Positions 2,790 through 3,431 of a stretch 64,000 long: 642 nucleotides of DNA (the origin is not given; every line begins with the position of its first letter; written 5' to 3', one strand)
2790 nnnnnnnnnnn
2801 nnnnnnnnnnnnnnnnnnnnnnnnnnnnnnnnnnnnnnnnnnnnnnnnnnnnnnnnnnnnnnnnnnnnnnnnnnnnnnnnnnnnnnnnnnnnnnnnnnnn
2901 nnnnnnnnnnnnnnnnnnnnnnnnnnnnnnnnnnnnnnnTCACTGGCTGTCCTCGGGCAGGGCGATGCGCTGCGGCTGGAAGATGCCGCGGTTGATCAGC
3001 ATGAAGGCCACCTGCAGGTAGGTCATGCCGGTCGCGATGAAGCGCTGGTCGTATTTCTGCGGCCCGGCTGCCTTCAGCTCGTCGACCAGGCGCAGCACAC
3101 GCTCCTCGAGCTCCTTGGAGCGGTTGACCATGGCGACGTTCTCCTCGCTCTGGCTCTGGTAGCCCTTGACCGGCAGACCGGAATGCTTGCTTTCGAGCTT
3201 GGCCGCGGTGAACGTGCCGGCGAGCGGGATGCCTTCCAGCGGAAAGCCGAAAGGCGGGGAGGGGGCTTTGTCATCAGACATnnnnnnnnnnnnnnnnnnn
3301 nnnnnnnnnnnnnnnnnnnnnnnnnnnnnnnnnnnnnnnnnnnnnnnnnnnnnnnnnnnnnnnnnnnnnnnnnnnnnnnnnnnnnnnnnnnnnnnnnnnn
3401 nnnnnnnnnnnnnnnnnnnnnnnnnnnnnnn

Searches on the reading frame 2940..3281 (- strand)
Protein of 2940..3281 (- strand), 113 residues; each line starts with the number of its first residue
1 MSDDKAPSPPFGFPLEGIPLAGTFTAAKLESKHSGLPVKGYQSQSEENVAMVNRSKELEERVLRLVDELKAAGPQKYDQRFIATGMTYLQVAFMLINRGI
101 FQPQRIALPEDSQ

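Call 3: search_protein_families(library=pfam, proteins=[window:2940-3281:-], max_evalue=0.01)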
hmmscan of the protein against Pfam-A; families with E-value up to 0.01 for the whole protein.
window:2940-3281:- (113 aa): 1 family
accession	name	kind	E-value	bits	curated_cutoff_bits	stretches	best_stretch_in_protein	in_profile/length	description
PF24729.2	Acb2_Tad1_hairpin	-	2.8e-13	50.3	27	1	40-102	1-58/58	Acb2/Tad1, hairpin domain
